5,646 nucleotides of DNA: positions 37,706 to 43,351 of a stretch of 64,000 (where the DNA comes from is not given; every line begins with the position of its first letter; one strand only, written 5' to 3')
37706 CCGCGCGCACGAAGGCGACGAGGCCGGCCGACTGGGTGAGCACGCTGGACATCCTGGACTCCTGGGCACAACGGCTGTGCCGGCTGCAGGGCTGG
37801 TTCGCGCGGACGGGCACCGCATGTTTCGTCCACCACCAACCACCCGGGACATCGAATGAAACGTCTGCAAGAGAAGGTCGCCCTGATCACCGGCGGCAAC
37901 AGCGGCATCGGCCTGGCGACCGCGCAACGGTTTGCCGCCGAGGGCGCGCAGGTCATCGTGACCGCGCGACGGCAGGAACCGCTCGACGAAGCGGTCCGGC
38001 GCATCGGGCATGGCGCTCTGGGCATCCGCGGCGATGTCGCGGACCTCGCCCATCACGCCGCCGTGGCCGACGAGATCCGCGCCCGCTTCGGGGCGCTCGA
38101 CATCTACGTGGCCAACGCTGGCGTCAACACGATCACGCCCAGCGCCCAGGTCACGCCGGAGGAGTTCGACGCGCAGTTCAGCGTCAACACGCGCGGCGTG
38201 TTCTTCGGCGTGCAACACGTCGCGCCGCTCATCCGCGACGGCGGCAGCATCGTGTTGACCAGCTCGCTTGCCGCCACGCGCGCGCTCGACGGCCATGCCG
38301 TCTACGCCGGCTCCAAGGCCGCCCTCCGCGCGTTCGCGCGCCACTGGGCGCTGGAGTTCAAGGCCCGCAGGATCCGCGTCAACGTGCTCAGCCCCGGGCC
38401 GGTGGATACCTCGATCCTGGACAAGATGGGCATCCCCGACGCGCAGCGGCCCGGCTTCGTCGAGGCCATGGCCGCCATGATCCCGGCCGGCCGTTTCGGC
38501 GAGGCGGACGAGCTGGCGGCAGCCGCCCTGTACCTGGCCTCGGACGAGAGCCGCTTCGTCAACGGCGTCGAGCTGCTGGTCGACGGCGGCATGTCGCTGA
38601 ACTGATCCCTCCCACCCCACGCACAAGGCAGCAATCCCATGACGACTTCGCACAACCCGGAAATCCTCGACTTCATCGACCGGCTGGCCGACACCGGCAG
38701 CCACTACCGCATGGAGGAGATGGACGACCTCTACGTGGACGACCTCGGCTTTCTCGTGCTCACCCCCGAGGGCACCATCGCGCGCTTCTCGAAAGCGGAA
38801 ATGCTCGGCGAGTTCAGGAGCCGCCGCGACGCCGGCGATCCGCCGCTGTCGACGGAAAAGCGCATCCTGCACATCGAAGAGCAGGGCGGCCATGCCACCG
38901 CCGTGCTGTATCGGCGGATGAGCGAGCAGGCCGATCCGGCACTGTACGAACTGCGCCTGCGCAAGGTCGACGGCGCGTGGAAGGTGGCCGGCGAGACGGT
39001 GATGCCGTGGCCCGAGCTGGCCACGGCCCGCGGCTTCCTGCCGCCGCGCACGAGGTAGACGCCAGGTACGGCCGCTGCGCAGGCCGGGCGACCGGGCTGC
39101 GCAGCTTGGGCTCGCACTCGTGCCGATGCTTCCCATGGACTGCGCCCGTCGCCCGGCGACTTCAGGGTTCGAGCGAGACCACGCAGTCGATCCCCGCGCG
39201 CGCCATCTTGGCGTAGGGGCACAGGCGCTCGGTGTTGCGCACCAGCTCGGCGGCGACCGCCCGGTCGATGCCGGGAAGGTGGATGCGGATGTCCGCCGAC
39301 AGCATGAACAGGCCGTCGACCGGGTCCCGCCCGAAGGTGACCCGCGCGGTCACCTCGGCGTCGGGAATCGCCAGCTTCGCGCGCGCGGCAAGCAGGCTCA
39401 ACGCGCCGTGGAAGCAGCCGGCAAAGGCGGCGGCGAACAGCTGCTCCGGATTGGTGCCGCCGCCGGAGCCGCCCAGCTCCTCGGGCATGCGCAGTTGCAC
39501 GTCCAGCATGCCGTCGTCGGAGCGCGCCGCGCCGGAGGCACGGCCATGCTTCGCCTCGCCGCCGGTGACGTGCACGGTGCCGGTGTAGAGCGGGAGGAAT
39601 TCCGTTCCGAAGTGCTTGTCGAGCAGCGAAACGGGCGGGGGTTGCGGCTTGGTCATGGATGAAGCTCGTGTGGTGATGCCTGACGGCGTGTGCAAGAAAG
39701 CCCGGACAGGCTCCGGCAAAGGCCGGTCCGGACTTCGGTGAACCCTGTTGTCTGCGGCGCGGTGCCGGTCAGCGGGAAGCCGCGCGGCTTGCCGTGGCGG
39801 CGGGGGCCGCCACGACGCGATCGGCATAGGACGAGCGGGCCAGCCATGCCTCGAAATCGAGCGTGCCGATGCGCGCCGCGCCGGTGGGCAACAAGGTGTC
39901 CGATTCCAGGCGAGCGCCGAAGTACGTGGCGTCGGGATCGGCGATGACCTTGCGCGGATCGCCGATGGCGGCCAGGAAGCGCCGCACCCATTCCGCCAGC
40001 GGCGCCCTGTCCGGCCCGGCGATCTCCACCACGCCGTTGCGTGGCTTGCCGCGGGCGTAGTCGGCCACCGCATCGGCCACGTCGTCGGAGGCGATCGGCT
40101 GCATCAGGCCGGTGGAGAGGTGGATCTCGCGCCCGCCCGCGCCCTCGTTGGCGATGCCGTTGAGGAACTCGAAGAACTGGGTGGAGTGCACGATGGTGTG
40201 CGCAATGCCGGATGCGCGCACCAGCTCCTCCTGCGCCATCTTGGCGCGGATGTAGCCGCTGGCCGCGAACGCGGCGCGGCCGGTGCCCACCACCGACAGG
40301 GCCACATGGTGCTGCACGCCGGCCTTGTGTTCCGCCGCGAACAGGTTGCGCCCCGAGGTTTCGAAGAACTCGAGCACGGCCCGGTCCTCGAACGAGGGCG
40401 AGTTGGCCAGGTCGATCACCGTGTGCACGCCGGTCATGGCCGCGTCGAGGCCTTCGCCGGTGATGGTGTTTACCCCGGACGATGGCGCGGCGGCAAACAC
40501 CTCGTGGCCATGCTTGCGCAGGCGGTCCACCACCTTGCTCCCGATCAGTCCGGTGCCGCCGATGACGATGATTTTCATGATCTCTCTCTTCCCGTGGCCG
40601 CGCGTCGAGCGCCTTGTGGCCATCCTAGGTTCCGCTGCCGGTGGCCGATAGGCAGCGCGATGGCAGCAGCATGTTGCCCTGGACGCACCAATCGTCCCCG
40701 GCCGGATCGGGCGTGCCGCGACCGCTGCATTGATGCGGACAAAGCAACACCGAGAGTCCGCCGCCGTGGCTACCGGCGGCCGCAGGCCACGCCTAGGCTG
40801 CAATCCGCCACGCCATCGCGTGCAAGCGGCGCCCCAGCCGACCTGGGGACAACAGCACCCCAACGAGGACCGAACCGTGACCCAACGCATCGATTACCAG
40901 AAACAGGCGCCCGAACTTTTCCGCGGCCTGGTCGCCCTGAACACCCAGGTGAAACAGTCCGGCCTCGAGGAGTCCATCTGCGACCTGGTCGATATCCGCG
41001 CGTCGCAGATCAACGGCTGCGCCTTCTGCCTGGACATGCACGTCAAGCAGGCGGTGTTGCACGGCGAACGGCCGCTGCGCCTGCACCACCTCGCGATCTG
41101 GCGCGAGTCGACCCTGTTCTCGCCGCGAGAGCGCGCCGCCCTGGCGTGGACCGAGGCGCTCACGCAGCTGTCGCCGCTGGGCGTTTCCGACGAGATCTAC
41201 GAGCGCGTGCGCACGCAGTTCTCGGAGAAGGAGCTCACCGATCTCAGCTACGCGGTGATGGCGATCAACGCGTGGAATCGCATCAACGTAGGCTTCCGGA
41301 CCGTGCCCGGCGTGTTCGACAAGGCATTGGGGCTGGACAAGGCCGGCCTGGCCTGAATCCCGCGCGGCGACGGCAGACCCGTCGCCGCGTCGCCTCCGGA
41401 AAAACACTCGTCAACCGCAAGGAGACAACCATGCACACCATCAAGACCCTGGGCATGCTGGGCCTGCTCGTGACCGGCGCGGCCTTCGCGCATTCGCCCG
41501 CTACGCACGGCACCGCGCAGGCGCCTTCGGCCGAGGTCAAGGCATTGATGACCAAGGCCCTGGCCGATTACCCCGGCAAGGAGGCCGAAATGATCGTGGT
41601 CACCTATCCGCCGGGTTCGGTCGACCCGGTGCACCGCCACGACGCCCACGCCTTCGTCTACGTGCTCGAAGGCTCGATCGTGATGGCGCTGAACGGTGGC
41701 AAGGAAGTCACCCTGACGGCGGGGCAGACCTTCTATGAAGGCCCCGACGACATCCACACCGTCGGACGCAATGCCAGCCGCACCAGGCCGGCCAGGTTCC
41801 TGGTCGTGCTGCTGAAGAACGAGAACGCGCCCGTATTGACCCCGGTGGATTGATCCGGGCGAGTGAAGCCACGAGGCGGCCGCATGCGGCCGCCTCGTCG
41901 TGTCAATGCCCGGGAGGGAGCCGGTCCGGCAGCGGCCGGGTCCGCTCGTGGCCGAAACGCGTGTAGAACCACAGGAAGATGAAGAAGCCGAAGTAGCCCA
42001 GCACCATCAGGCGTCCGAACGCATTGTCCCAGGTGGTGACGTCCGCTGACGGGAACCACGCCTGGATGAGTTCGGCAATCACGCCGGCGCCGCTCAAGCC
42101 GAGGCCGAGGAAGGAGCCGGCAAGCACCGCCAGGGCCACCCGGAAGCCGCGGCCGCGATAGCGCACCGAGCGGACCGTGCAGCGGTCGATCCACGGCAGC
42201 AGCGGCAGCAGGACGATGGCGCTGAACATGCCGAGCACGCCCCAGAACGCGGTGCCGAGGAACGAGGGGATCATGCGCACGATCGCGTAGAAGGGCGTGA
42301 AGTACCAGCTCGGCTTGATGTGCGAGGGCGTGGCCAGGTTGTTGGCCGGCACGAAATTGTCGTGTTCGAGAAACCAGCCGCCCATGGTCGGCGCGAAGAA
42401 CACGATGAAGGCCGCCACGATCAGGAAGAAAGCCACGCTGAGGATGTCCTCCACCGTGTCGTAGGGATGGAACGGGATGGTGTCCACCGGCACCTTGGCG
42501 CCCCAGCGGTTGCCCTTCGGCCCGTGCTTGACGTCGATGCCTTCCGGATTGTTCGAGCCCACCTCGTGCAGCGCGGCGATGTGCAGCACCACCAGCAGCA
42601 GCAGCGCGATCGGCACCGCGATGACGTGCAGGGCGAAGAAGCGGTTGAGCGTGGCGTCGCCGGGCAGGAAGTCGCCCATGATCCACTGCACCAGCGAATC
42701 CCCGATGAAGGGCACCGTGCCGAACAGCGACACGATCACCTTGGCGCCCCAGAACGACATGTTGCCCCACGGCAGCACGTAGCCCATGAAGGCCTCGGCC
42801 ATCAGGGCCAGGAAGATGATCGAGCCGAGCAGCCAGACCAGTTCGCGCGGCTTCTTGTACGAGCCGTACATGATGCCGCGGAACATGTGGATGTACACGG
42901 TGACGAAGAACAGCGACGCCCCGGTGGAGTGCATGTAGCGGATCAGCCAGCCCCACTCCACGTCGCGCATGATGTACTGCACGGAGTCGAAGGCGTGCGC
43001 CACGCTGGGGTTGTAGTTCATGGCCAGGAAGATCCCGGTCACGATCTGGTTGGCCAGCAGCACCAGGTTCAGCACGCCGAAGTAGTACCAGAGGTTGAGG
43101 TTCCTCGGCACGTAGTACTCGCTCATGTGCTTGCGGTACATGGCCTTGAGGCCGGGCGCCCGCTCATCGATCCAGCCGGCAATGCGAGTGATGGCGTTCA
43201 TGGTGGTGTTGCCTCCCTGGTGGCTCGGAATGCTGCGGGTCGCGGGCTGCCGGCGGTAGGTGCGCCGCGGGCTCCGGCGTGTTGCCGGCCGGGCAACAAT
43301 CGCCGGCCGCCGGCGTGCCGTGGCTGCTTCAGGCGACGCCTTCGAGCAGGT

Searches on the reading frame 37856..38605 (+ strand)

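Call 23: search_protein_families(library=pfam, proteins=[window:37856-38605:+], max_evalue=0.001)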
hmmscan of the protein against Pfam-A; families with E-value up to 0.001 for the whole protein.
window:37856-38605:+ (249 aa): 4 families
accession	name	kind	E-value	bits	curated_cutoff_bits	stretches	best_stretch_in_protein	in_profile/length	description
PF13561.12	adh_short_C2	-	5.3e-63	213.2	27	1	15-247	5-236/236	Enoyl-(Acyl carrier protein) reductase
PF00106.31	adh_short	-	1.2e-49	168.9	26.6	1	7-190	1-189/195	short chain dehydrogenase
PF08659.16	KR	-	3.2e-13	50.4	22.6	1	9-165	3-164/180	KR domain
PF23441.1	SDR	-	5.1e-13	49.4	27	1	3-247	4-256/258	SDR-like rossmann domain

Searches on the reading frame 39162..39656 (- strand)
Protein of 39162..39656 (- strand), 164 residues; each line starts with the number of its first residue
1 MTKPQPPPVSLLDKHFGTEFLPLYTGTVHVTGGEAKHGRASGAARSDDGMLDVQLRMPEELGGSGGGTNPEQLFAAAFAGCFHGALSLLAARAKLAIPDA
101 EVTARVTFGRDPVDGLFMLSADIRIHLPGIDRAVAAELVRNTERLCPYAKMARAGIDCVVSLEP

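Call 23: search_protein_families(library=pfam, proteins=[window:39162-39656:-], max_evalue=0.001)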
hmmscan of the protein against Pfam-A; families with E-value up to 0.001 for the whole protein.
window:39162-39656:- (164 aa): 1 family
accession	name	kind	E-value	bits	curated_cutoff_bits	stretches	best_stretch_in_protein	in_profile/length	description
PF02566.24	OsmC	-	1.2e-16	61.4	27.5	1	63-158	1-97/100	OsmC-like protein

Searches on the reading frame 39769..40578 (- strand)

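Call 23: search_protein_families(library=pfam, proteins=[window:39769-40578:-], max_evalue=0.001)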
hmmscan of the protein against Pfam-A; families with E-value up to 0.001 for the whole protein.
window:39769-40578:- (269 aa): 3 families
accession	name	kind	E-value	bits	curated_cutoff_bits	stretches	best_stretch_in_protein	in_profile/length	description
PF13460.12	NAD_binding_10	-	5.1e-11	43.2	27.2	1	7-173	1-179/184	NAD(P)H-binding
PF05368.20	NmrA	-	3.4e-08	33.9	27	1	2-138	4-152/298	NmrA-like family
PF01370.27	Epimerase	-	3.2e-06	27.2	20.9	1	3-59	1-73/240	NAD dependent epimerase/dehydratase family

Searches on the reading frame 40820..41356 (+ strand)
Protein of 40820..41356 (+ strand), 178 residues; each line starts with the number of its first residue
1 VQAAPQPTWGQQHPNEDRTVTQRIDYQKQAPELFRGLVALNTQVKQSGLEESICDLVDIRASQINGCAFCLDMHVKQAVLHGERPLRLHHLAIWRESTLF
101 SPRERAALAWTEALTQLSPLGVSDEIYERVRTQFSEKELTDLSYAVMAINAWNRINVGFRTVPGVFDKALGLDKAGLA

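Call 23: search_protein_families(library=pfam, proteins=[window:40820-41356:+], max_evalue=0.001)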
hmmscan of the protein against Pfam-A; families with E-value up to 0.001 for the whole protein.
window:40820-41356:+ (178 aa): 1 family
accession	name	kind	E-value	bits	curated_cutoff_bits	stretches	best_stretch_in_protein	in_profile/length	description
PF02627.25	CMD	-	3.4e-18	65.9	23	1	31-113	1-84/84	Carboxymuconolactone decarboxylase family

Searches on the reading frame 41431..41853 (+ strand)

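Call 23: search_protein_families(library=pfam, proteins=[window:41431-41853:+], max_evalue=0.001)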
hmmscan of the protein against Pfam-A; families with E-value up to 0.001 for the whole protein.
window:41431-41853:+ (140 aa): 3 families
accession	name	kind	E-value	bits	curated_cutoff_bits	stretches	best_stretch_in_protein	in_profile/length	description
PF07883.17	Cupin_2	-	6.7e-17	61.4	27.2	1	56-126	2-69/70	Cupin domain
PF02311.25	AraC_binding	-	4e-05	23.8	21.1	1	66-116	17-66/135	AraC-like ligand binding domain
PF12973.13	Cupin_7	-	0.0005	20.3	27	1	53-110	34-86/105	ChrR Cupin-like domain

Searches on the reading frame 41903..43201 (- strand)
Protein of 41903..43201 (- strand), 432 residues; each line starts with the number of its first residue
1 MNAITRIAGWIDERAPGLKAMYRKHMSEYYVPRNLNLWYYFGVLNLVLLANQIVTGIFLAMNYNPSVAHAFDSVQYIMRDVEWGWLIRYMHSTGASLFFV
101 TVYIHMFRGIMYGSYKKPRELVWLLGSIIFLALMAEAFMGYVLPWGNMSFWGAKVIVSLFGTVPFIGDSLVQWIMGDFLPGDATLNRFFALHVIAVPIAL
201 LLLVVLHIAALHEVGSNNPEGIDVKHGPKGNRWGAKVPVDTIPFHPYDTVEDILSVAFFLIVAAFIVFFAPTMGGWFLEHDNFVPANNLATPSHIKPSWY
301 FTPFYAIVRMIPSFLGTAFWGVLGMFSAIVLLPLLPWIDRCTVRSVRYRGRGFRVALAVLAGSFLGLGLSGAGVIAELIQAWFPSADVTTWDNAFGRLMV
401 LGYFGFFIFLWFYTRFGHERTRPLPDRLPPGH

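Call 23: search_protein_families(library=pfam, proteins=[window:41903-43201:-], max_evalue=0.001)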
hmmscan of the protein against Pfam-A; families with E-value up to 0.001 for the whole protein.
window:41903-43201:- (432 aa): 3 families
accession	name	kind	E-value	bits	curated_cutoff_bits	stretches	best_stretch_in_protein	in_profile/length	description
PF00033.24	Cytochrome_B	-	2.4e-67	226.9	27.2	1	27-215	2-189/189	Cytochrome b/b6/petB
PF13631.11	Cytochrom_B_N_2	-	6.4e-43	147.1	27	1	97-271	2-163/169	Cytochrome b(N-terminal)/b6/petB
PF00032.22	Cytochrom_B_C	-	3.8e-27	94.9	20.7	1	285-377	1-88/102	Cytochrome b(C-terminal)/b6/petD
